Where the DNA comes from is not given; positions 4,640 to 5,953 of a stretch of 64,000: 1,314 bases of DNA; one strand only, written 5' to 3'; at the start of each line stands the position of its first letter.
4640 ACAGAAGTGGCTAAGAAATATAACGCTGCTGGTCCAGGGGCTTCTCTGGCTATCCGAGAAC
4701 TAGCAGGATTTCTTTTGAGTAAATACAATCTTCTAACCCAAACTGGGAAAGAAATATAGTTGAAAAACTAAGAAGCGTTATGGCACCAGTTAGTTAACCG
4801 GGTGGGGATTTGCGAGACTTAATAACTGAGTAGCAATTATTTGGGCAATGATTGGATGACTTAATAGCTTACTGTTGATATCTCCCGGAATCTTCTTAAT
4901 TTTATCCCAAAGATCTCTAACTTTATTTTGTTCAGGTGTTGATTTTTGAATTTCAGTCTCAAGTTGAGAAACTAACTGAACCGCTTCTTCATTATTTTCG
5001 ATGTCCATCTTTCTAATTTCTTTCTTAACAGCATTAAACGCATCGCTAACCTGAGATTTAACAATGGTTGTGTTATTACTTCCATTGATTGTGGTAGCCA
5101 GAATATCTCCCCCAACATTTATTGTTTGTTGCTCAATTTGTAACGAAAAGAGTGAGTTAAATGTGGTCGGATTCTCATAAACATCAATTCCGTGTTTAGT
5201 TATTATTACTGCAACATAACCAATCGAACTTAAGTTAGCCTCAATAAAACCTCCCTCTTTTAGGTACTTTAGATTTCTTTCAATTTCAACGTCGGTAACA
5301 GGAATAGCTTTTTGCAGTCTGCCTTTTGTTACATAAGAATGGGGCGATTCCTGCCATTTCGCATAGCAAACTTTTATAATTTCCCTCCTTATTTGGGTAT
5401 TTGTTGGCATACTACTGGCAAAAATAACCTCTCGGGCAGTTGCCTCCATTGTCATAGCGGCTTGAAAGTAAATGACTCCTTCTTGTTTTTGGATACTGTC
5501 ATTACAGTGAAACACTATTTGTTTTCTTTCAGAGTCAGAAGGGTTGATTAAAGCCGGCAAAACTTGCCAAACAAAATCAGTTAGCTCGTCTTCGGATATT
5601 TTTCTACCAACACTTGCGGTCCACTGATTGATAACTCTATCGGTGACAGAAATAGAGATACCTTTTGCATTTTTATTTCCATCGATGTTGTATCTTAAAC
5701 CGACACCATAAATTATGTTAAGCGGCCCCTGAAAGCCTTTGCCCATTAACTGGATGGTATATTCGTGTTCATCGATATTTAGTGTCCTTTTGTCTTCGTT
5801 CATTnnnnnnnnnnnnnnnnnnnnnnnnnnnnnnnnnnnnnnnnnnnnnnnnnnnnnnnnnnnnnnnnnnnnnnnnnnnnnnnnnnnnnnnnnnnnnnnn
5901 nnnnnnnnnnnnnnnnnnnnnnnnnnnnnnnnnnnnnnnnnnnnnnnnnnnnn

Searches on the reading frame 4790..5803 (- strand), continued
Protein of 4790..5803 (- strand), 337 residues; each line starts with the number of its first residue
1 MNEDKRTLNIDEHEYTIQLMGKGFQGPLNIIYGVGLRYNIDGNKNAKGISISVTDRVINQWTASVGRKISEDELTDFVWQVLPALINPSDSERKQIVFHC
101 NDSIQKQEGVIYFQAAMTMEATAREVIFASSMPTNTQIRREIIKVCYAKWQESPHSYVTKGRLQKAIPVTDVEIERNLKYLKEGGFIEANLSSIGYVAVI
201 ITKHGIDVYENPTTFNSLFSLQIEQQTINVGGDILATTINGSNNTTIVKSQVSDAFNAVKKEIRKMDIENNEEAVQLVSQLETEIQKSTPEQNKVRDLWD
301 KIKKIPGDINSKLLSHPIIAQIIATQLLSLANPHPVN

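Call 56: search_protein_families(library=padloc, proteins=[P0141, P0139, P0142, P0143, P0144, P0145, P0146, L017:2740-3663:+, L014:1954-2538:+, L010:1371-2399:+], max_evalue=0.01)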
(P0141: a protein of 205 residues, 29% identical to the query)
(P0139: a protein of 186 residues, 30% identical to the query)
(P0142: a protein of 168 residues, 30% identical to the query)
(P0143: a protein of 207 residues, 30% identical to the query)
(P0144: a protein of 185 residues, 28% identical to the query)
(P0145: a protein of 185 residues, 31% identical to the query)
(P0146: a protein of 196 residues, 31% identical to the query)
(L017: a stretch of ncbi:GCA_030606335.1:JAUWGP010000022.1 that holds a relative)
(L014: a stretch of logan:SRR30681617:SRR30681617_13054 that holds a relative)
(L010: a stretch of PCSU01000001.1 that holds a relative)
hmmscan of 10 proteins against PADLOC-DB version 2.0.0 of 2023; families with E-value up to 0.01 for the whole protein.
P0141 (205 aa): 4 families
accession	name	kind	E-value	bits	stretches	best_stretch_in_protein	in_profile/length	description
PDLC04448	PDC-M14B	-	6.6e-06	23.8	1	64-183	134-251/275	-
PDLC04453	PDC-M14B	-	0.00038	18.1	1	65-175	140-247/276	-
PDLC04451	PDC-M14B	-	0.00079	17.2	1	98-175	162-239/261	-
PDLC04449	PDC-M14B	-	0.0037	14.8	1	118-180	184-245/267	-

P0139 (186 aa): 1 family
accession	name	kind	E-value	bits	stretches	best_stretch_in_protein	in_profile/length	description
PDLC04451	PDC-M14B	-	0.0038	15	1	89-166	159-239/261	-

P0142 (168 aa): 0 families

P0143 (207 aa): 6 families
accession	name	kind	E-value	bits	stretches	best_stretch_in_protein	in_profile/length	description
PDLC04449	PDC-M14B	-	2e-05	22.2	1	123-181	184-242/267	-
PDLC01987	CARF_m5--CARF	-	0.0012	17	0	28-61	19-52/195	-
PDLC04451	PDC-M14B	-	0.0012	16.6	1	116-179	178-239/261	-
PDLC01438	Csa3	-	0.0024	16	1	8-164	149-248/305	"CAS-I,CAS-II,CAS-III,CAS-IV,CAS-V,CAS-VI; associated_signaling"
PDLC04448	PDC-M14B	-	0.0037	14.8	1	96-179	156-243/275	-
PDLC03616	REase_MTase_IIG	-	0.0046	13.4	1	129-173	288-334/721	Type IIG restriction enzyme-methyltransferase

P0144 (185 aa): 1 family
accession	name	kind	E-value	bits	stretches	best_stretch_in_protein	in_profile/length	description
PDLC04451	PDC-M14B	-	0.00063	17.6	1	90-165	161-239/261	-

P0145 (185 aa): 1 family
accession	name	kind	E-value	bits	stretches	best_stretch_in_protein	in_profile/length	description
PDLC04451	PDC-M14B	-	1.9e-06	25.8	1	93-168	166-240/261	-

P0146 (196 aa): 5 families
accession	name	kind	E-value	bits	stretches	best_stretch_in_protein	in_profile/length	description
PDLC04449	PDC-M14B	-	0.00014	19.5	1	118-189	185-258/267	-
PDLC04448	PDC-M14B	-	0.0013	16.4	1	112-187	181-257/275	-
PDLC04451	PDC-M14B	-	0.0045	14.8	1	119-175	187-241/261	-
PDLC00272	PtuA1|PtuA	-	0.006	13.6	1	125-171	395-443/444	AAA ATPase domain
PDLC03350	MTase_II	-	0.007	13.8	0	29-153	193-301/312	Type II methyltransferase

L017:2740-3663:+ (307 aa): 1 family
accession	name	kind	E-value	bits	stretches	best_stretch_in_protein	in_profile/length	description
PDLC02334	AbiTii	-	2.9e-09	35.6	1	135-307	3-162/185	AbiTii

L014:1954-2538:+ (194 aa): 0 families

L010:1371-2399:+ (342 aa): 1 family
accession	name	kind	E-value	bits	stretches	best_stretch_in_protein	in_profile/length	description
PDLC02333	AbiTi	-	0.003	15.8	1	242-317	13-90/114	AbiTi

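Call 73: search_protein_families(library=phrogs, proteins=[window:4790-5803:-], max_evalue=0.01)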
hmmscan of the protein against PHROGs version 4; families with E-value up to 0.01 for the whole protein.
window:4790-5803:- (337 aa): 1 family
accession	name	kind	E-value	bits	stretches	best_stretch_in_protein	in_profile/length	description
phrog_436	-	unknown function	0.00096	19.5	1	167-211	49-93/125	-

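Call 75: search_dna_similar(query=L017:3130-3663:+, collection=plasmids, mode=protein, max_evalue=0.01, max_rows=15)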
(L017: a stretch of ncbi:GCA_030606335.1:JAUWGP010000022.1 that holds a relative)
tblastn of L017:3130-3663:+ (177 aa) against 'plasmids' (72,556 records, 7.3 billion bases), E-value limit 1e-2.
No match.

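Call 83: search_solved_structures(query=A1, max_evalue=5)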
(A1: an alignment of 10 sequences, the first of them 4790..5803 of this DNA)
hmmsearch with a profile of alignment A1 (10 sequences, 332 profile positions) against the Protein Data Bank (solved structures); distinct sequences matched with E-value up to 5: 4.
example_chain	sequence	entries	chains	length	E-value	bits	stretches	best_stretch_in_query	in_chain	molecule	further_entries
6egc_A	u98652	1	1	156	0.0086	18.5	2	264-310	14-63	SC_2L4HC2_23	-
9v39_A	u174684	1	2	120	0.07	15.5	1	253-325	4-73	De novo designed serotonin binder SROb2_30, chain A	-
5j0k_A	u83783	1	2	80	0.13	14.6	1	264-310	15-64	designed protein 2L4HC2_23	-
3cta_A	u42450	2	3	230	0.16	14.3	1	155-208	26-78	Riboflavin kinase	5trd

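Call 85: find_related_loci(query=A1, collection=viral_contigs, flank=6000)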
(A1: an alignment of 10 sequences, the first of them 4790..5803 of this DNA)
Query A1 (337 aa) in viral_contigs; peptide patterns used: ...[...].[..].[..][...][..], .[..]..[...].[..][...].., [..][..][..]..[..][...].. (x = any residue, [..] = any of these).
125 stretches matched a pattern, but none encodes a relative of the query by tblastn (E <= 1e-3).

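Call 86: find_encoding_contigs(protein=P0136, flank=6000, max_places=2)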
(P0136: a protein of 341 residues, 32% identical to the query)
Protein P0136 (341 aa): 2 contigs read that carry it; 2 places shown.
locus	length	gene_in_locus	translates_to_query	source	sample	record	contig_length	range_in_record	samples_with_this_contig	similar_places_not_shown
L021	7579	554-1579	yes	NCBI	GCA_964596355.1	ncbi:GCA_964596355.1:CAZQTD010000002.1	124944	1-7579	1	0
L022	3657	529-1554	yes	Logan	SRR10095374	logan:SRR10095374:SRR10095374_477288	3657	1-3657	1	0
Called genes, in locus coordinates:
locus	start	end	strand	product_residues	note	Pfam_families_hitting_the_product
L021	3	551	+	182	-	?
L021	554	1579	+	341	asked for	-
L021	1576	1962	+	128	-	-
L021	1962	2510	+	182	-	-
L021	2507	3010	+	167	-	PF06821:Ser_hydrolase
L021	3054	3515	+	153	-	-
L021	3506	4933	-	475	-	PF00239:Resolvase (weak), PF07508:Recombinase, PF13408:Zn_ribbon_recom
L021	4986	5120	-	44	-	-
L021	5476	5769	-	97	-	-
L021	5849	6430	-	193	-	-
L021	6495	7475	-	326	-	PF00512:HisKA, PF02518:HATPase_c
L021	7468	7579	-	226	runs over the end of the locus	PF00072:Response_reg, PF00486:Trans_reg_C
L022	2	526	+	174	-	?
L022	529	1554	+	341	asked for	-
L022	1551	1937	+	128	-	-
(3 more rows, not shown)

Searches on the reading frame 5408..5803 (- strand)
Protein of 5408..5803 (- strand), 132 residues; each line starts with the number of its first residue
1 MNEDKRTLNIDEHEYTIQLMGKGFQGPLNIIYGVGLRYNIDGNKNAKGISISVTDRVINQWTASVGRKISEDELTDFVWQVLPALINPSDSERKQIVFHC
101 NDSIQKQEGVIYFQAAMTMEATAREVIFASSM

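Call 58: predict_structure(alignment_id=A4)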
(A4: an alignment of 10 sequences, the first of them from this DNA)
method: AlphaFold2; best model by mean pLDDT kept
length: 132 residues; sequences in the alignment: 10
mean_pLDDT: 91.7   pTM: 0.85
mean pLDDT of the five models: 91.7, 91.7, 90.8, 90.5, 90.1
residues with pLDDT >= 90: 103; 70-90: 23; 50-70: 4; < 50: 2
segments of 3 or more residues with pLDDT < 50: none
pLDDT, mean of each block of 10 residues (from residue 1): 80 95 90 96 93 96 97 96 92 94 85 95 90 56
secondary structure, 60 per line:
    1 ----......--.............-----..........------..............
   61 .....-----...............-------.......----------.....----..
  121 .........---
elements in order: E5-10 E13-25 E31-40 E47-54 H55-65 H71-85 E93-99 E110-114 H119-129

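Call 67: fold_search(model_id=the predicted structure, library=viral)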
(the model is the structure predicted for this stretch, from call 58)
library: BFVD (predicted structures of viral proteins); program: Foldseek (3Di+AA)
matches with E <= 10: 1065; with E <= 0.001: 0
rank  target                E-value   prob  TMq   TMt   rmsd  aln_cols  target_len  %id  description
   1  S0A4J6                4.1e-03  0.72  0.29  0.28   8.4       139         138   12  (no name in the UniProt tables at hand)
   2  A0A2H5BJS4            6.4e-03  0.20  0.18  0.06  24.5       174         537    9  dihydrofolate reductase [Erwinia phage vB_EamM_MadMel]
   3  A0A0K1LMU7            1.9e-02  0.87  0.18  0.06   5.8        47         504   21  Tail protein [Caulobacter phage Sansa]
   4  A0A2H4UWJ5            3.0e-02  0.60  0.36  0.14   8.3       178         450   10  Uncharacterized protein [Bodo saltans virus]
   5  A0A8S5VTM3            3.2e-02  0.11  0.15  0.09  16.8       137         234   12  Endonuclease [Ackermannviridae sp.]
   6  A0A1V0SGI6            3.8e-02  0.15  0.19  0.09   8.9       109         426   13  Uncharacterized protein [Hokovirus HKV1]
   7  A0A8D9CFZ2            4.1e-02  0.63  0.36  0.30  11.4       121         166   13  Putative Ribonuclease HI [uncultured marine phage]
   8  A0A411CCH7            4.1e-02  0.28  0.25  0.17  17.8       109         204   17  Uncharacterized protein [Mycobacterium phage NoodleTree]
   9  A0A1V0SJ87            4.3e-02  0.69  0.24  0.10  11.0        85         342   15  Inositol polyphosphate-related phosphatase domain-containing protein [Klosneuvirus KNV1]
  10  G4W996                4.9e-02  0.25  0.20  0.15  12.9       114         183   14  Uncharacterized protein [Tetrasphaera phage TJE1]
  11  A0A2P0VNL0            8.2e-02  0.25  0.29  0.05  10.0       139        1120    9  ubiquitinyl hydrolase 1 [Tetraselmis virus 1]
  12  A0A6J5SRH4            8.8e-02  0.33  0.25  0.28   8.8        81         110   10  Uncharacterized protein [uncultured Caudovirales phage]
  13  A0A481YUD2            1.0e-01  0.13  0.26  0.18  12.9       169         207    8  Uncharacterized protein [Marseillevirus LCMAC101]
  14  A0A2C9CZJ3            1.1e-01  0.51  0.24  0.20   4.1        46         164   11  Uncharacterized protein [Yersinia phage fHe-Yen9-03]
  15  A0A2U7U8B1            1.1e-01  0.06  0.18  0.03  18.0       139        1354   11  DNA polymerase [Pandoravirus quercus]
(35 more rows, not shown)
